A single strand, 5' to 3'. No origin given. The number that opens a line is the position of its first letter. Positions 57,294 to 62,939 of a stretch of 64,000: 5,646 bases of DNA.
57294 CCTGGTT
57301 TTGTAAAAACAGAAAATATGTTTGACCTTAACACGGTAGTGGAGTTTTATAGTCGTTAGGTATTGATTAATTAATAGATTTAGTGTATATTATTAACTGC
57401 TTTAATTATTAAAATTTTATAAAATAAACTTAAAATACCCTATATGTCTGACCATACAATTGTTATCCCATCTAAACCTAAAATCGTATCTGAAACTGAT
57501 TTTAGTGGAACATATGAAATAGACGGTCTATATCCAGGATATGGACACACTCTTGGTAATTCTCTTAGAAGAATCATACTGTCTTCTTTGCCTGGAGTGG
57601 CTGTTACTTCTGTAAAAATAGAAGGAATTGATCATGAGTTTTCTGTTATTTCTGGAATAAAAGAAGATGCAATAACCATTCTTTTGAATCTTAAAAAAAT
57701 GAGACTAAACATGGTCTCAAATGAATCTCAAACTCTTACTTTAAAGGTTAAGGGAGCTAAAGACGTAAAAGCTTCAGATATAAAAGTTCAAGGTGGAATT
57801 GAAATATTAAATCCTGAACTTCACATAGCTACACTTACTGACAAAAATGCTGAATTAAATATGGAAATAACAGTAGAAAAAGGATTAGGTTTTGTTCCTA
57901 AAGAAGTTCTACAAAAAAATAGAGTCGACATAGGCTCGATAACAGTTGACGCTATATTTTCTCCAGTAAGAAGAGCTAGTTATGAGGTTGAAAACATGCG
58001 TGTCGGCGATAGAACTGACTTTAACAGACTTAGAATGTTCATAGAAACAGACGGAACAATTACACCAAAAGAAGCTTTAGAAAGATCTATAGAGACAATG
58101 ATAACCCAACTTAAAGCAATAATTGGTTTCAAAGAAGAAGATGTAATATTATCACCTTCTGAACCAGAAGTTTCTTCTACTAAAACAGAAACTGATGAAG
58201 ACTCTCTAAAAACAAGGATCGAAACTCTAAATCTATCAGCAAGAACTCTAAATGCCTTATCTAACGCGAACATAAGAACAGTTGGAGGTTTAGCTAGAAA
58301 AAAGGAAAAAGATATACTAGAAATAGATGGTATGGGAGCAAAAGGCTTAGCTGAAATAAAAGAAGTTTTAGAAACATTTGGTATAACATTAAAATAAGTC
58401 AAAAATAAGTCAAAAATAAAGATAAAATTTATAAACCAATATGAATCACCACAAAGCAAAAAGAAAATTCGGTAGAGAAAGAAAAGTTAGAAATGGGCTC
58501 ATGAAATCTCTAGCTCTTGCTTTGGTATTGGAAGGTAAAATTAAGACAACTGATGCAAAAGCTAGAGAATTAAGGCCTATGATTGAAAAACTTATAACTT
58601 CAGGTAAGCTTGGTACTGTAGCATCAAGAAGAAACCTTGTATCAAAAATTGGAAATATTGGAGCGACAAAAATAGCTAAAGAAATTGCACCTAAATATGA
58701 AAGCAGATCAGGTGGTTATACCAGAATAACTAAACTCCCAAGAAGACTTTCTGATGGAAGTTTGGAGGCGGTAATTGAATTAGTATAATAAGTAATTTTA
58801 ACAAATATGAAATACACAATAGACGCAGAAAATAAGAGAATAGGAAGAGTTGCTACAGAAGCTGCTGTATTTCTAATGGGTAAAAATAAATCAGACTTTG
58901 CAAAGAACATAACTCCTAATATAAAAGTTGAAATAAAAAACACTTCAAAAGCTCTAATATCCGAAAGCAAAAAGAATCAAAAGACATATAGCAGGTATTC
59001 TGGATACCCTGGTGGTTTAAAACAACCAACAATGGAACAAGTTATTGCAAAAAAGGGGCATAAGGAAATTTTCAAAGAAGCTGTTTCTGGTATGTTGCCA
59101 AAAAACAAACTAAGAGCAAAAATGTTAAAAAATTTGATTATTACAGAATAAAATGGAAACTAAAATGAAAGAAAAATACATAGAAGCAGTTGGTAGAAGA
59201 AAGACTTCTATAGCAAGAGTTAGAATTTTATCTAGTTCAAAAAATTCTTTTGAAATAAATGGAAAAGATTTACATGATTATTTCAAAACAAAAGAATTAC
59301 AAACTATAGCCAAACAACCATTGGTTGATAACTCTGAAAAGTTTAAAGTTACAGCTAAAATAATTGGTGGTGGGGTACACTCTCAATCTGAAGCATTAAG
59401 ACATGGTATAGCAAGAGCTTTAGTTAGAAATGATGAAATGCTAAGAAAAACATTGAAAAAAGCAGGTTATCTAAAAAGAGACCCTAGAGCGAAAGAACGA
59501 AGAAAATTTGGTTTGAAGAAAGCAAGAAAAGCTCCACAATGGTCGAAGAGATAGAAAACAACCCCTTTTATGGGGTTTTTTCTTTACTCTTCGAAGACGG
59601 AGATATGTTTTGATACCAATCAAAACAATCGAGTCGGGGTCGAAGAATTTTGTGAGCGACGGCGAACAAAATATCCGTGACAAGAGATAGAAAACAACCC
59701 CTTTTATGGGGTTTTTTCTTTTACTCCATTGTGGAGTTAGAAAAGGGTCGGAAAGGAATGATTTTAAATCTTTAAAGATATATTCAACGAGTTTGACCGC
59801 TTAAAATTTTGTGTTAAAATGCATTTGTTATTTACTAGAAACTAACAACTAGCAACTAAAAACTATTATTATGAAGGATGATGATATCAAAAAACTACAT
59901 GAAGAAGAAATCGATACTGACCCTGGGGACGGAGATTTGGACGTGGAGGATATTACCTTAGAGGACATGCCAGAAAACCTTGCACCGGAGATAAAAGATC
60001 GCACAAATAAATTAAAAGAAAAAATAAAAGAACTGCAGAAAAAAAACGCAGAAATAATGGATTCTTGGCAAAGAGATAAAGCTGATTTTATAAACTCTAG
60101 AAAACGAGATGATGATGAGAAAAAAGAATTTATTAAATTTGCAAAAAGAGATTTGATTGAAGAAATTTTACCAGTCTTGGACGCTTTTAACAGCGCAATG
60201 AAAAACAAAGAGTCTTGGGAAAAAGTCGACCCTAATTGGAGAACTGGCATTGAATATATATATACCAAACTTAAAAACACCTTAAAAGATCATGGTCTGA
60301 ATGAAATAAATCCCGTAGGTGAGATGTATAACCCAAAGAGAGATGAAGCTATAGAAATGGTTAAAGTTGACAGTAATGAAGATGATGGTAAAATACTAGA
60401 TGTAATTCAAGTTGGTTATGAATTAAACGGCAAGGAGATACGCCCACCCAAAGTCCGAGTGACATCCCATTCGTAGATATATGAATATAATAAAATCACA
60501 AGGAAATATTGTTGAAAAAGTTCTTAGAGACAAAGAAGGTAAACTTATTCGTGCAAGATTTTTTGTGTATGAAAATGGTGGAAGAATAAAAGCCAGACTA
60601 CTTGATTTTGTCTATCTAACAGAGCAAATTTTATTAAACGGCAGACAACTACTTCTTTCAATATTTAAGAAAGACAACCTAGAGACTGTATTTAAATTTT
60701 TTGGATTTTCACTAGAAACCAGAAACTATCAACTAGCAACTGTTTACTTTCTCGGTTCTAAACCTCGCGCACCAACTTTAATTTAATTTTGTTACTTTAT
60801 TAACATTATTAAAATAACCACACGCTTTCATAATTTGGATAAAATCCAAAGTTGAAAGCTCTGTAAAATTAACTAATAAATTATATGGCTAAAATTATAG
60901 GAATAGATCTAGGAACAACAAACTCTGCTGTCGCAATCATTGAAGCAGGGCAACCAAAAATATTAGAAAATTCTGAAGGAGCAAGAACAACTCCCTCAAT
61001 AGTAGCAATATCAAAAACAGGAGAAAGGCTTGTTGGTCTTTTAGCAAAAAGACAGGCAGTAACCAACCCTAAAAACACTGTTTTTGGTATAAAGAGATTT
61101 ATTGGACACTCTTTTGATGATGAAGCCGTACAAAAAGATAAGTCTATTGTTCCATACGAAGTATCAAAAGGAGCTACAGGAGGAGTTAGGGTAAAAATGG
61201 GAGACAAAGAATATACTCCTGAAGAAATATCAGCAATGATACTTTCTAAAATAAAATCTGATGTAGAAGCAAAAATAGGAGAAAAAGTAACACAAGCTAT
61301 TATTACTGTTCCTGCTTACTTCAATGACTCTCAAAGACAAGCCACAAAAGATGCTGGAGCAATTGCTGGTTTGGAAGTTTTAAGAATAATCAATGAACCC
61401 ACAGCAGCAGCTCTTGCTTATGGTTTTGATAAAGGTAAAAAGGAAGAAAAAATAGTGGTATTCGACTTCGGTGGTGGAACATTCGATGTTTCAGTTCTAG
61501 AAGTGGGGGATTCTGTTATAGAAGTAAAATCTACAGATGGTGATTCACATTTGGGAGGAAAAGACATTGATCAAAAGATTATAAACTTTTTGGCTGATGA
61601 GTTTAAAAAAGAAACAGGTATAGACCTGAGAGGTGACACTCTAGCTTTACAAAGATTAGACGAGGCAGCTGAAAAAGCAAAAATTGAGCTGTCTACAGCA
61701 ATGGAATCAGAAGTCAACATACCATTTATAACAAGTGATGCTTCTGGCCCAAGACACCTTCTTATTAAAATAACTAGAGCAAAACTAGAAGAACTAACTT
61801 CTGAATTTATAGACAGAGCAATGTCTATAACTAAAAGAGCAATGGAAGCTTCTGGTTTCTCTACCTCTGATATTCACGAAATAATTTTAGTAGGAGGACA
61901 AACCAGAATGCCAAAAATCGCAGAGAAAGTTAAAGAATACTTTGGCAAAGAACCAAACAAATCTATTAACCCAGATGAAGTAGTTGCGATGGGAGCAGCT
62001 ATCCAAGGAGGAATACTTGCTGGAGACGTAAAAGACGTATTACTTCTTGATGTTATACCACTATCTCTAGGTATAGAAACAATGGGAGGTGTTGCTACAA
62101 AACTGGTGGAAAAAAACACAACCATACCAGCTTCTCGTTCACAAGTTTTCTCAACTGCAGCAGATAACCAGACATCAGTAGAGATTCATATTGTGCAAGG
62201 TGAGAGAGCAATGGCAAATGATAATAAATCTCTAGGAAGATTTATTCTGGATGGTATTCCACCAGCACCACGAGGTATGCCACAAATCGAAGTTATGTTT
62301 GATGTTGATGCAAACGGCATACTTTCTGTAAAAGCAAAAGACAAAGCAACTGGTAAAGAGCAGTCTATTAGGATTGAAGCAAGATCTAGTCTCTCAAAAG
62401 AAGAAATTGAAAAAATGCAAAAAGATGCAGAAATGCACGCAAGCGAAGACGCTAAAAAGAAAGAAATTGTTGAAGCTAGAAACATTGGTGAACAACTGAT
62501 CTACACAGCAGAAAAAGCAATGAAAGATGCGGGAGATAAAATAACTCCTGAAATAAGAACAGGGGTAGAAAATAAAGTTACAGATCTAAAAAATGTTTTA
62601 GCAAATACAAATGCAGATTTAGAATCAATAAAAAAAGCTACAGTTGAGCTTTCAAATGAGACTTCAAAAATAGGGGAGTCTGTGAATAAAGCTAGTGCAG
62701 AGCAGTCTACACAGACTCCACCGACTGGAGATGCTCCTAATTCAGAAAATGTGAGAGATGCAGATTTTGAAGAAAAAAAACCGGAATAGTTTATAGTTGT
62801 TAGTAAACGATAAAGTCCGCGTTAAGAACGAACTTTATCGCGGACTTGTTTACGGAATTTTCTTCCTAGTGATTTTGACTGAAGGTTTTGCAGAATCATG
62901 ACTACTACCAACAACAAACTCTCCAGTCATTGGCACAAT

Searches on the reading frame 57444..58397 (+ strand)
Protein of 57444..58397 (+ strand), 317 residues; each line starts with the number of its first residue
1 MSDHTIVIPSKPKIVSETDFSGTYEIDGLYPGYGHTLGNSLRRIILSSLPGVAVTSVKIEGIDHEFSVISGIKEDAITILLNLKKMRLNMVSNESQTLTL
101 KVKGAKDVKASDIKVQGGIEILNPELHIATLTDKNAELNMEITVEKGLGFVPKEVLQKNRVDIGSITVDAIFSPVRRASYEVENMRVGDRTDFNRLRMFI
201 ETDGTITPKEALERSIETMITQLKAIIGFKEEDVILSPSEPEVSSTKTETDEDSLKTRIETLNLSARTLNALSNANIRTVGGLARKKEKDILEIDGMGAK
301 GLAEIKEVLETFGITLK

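Call 69: search_protein_families(library=pfam, proteins=[window:57444-58397:+], max_evalue=0.00001)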
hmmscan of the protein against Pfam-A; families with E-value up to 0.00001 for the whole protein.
window:57444-58397:+ (317 aa): 4 families
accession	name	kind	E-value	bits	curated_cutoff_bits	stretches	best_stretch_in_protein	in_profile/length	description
PF01000.31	RNA_pol_A_bac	-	5.8e-30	104.4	33.9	1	57-173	1-119/119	RNA polymerase Rpb3/RpoA insert domain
PF01193.29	RNA_pol_L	-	6.3e-22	77.5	24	1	31-223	5-74/74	RNA polymerase Rpb3/Rpb11 dimerisation domain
PF03118.21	RNA_pol_A_CTD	-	1.1e-17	64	23.8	1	248-310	4-66/67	Bacterial RNA polymerase, alpha chain C terminal domain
PF13656.11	RNA_pol_L_2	-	8.3e-07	29.1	27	0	194-226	40-72/75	RNA polymerase Rpb3/Rpb11 dimerisation domain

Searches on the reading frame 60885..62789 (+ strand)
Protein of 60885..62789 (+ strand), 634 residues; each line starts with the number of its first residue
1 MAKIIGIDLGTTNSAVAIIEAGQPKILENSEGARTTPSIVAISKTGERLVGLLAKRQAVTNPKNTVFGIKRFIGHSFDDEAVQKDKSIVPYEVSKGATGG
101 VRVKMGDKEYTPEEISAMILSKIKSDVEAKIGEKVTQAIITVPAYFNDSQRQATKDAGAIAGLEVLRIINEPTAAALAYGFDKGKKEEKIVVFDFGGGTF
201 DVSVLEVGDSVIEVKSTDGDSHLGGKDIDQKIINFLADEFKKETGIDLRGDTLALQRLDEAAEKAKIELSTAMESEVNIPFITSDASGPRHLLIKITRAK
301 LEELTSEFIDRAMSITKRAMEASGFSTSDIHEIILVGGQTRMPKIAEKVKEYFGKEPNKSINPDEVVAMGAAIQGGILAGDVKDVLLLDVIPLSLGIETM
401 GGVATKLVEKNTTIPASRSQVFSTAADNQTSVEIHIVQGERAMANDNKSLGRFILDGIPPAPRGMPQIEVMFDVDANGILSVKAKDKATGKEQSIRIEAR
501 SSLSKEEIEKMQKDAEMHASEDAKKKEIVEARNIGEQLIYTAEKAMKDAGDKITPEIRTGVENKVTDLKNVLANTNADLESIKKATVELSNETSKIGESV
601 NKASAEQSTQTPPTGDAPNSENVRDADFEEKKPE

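Call 69: search_protein_families(library=pfam, proteins=[window:60885-62789:+], max_evalue=0.00001)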
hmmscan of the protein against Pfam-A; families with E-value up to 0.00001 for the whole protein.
window:60885-62789:+ (634 aa): 2 families
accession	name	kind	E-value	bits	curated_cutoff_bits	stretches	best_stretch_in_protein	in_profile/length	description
PF00012.26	HSP70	-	1.5e-247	823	20.6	1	4-600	1-597/599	Hsp70 protein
PF06723.19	MreB_Mbl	-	4.4e-15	55.8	27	1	117-372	75-316/327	MreB/Mbl protein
